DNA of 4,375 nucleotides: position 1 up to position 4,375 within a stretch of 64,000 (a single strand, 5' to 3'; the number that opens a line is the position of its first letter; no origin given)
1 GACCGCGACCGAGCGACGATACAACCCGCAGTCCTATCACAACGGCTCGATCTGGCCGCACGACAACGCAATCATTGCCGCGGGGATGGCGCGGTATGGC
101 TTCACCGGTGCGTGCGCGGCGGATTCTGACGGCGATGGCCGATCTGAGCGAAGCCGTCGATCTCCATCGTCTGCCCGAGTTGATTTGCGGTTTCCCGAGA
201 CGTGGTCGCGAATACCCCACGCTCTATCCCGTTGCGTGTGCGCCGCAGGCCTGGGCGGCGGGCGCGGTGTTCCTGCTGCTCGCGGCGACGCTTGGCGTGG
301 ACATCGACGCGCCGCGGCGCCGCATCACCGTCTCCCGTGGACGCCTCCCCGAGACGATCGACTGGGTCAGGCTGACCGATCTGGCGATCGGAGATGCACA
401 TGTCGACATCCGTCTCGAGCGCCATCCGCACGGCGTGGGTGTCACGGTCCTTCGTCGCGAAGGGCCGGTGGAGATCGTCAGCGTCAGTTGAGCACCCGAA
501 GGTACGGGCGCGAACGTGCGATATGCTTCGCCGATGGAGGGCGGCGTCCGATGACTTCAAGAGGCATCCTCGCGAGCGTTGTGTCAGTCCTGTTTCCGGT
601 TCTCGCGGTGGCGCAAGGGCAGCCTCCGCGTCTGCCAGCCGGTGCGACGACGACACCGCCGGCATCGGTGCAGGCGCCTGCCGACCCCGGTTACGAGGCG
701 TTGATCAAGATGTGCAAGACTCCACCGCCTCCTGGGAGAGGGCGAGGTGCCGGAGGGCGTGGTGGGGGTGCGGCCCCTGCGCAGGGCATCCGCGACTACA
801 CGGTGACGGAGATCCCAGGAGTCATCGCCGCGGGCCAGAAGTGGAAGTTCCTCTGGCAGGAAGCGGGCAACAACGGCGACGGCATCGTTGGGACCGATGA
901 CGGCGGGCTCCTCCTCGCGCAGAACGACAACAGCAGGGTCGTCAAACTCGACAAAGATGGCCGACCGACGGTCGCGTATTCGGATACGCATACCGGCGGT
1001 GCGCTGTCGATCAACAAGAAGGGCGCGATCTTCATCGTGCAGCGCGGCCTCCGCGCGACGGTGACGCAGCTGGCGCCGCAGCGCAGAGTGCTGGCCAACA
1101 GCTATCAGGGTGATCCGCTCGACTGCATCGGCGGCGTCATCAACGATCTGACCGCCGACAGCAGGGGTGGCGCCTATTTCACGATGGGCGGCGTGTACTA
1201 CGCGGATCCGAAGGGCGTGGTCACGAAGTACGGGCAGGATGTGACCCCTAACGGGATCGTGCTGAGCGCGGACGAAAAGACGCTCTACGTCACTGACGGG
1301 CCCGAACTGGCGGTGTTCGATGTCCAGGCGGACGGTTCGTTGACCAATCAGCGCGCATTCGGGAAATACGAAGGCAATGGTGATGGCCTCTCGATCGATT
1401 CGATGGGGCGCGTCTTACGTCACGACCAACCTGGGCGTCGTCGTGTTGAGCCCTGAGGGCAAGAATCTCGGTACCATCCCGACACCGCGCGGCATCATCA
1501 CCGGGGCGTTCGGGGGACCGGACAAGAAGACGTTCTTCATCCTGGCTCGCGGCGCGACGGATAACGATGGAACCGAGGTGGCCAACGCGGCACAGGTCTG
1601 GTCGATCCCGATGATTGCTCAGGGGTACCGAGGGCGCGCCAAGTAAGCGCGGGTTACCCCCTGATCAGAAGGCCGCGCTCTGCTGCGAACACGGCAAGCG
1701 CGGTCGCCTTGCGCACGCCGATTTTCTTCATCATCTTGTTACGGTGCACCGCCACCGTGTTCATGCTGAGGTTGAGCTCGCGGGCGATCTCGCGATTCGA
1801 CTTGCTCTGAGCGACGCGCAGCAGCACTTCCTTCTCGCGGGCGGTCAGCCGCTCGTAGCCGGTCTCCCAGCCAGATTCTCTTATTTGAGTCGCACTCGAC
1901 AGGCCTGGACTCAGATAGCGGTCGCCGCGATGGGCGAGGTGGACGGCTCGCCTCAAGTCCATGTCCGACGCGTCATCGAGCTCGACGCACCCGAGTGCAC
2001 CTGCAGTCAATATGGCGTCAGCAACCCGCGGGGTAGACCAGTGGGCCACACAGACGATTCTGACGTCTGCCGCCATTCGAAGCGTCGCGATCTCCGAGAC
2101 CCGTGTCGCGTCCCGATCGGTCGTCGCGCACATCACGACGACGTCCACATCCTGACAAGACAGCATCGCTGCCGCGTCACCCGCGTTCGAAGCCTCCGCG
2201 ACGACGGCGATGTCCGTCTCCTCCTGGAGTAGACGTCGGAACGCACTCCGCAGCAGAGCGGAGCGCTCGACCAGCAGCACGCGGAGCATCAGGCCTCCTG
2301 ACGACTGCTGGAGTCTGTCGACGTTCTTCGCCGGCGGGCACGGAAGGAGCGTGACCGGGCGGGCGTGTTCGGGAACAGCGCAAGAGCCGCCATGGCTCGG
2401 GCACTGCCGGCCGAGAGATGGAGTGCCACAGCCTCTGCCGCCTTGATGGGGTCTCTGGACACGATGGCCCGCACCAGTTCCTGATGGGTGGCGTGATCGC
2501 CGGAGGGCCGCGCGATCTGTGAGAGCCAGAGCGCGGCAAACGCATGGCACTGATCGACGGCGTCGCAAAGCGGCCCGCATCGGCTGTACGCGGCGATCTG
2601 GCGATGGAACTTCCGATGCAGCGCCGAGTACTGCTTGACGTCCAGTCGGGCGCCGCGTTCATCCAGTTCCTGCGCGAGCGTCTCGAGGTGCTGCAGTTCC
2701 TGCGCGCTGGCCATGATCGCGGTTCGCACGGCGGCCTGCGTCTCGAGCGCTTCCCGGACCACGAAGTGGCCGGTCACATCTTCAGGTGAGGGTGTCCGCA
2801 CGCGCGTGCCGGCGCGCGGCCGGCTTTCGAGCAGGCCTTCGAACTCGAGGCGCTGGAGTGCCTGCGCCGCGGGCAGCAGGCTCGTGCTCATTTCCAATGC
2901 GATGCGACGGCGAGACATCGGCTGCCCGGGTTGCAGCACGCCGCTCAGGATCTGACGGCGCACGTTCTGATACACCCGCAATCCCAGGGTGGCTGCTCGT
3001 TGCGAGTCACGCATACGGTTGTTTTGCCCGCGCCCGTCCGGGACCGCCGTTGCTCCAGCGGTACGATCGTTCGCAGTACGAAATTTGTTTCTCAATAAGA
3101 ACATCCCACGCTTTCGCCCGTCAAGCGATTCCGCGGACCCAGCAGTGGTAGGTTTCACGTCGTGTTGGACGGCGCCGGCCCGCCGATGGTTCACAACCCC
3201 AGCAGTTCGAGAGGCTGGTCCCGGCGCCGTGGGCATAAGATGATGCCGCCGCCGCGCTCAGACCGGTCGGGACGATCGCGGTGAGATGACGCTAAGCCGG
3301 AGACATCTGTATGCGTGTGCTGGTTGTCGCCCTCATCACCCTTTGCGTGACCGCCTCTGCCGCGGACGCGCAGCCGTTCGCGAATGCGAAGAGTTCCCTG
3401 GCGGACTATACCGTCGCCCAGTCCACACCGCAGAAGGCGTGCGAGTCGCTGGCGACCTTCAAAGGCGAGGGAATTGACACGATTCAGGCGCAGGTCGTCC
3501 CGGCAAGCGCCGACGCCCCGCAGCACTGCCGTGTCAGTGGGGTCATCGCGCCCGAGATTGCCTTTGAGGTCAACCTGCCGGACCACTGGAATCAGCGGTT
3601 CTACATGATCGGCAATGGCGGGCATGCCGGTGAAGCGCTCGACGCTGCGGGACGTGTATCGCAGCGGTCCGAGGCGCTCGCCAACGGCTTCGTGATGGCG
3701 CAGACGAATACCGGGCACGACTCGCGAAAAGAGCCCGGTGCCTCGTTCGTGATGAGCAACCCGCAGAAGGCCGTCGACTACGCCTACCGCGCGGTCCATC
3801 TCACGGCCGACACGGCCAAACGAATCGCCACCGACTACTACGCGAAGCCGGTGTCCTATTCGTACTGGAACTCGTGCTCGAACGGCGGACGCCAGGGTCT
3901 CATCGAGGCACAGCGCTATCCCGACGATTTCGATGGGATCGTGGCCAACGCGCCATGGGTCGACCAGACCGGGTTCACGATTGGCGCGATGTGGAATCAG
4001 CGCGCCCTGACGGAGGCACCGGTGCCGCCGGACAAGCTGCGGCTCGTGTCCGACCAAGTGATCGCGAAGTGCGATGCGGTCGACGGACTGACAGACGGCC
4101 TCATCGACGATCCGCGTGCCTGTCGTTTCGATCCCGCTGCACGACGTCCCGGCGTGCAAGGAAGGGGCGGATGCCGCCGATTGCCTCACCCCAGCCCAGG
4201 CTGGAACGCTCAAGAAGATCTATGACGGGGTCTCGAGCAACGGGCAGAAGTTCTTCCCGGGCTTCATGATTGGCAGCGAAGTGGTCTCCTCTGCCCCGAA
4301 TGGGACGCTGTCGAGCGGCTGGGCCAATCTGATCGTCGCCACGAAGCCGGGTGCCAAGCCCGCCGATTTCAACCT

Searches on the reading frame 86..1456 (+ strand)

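Call 7: search_protein_families(library=pfam, proteins=[window:86-1456:+])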
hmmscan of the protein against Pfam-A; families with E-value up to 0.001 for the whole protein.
window:86-1456:+ (456 aa): 2 families
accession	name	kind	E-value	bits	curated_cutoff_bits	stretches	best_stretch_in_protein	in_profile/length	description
PF08450.18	SGL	-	4.5e-12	46.5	26.3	1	353-443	89-197/246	SMP-30/Gluconolactonase/LRE-like region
PF01731.26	Arylesterase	-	0.00094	19.8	21.3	0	367-405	35-73/86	Arylesterase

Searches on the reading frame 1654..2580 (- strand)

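Call 7: search_protein_families(library=pfam, proteins=[window:1654-2580:-])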
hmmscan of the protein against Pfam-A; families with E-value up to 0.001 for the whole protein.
window:1654-2580:- (308 aa): 3 families
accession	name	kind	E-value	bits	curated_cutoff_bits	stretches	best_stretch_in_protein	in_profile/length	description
PF00196.25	GerE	-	3.6e-17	62.2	23.5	1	244-299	2-57/57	Bacterial regulatory proteins, luxR family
PF08281.18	Sigma70_r4_2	-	8.5e-06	25.8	25.7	1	243-286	9-53/54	Sigma-70, region 4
PF00072.30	Response_reg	-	3.9e-05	24.2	30.2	1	101-199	1-97/111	Response regulator receiver domain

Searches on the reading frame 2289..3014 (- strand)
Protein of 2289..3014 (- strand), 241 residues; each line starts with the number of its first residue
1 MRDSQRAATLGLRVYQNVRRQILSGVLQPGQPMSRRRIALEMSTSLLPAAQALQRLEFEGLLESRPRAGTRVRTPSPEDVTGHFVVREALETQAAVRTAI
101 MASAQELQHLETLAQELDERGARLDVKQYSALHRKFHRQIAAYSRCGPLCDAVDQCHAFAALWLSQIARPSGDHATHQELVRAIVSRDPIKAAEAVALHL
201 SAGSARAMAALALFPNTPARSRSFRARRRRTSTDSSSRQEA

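Call 19: search_protein_families(library=ncbifam, proteins=[window:2289-3014:-], max_evalue=0.001)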
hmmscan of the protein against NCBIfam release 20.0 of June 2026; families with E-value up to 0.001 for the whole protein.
window:2289-3014:- (241 aa): 10 families
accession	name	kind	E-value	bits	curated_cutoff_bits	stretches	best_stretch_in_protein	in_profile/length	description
TIGR03338.1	phnR_burk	equivalog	6.8e-21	74.8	271.5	1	7-206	9-212/212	phosphonate utilization associated transcriptional regulator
NF008504.0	PRK11414.1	equivalog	3.9e-08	33.3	225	1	8-156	10-158/221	GntR family transcriptional regulator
NF052282.1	PLP_TF_PdxR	equivalog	6.3e-08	32.1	320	1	12-87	4-77/448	MocR-like pyridoxine biosynthesis transcription factor PdxR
NF008576.0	PRK11534.1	equivalog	1.3e-06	28.3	218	1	10-200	8-210/225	DNA-binding transcriptional regulator CsiR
TIGR02018.2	his_ut_repres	equivalog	1.5e-06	27.7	220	1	13-81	3-72/226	histidine utilization transcriptional repressor HutC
NF003011.0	PRK03837.1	subfamily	3.6e-05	23.5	260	0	86-205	110-231/241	transcriptional regulator NanR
NF007001.0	PRK09464.1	equivalog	4.8e-05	23.1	330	0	13-74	14-76/254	pyruvate dehydrogenase complex transcriptional repressor PdhR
NF052281.1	rhizopine_MocR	equivalog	5.9e-05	21.9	650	1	4-106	13-116/479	rhizopine catabolism transcriptional regulator MocR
NF047563.1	modulin_PmtR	equivalog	0.00049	20.1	200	1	14-113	17-119/125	PSM export ABC transporter transcriptional regulator PmtR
NF007741.0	PRK10421.1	equivalog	0.00077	18.9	311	0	13-75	11-74/262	transcriptional regulator LldR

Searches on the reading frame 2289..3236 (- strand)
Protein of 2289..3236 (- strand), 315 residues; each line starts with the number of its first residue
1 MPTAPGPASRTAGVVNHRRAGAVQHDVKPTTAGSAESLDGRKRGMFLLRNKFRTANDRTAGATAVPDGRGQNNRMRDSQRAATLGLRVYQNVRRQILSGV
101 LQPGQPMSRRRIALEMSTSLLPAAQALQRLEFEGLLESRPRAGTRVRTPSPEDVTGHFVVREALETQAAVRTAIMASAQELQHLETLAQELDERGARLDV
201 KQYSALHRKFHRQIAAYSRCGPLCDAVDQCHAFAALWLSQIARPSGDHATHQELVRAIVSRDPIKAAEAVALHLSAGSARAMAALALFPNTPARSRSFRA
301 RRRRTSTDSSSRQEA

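Call 7: search_protein_families(library=pfam, proteins=[window:2289-3236:-])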
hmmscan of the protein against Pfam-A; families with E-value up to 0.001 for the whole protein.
window:2289-3236:- (315 aa): 2 families
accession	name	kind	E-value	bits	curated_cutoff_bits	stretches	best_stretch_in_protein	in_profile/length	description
PF07729.17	FCD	-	1.6e-14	54.8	24.3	1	158-275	3-124/125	FCD domain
PF00392.27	GntR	-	2.1e-13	50.1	27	1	86-146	3-64/64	Bacterial regulatory proteins, gntR family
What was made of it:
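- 2289..3014 (-): GntR/FCD regulator gene (probable start 3014), a target of the box and so a possible second tier of control. Pfam GntR plus FCD (call 7).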

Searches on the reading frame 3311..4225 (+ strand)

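Call 7: search_protein_families(library=pfam, proteins=[window:3311-4225:+])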
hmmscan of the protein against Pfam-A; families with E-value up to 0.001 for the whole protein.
window:3311-4225:+ (304 aa): 1 family
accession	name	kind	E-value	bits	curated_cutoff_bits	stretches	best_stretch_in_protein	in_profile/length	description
PF07519.17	Tannase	-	1.2e-62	212.8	29.8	1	71-276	8-216/490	Tannase and feruloyl esterase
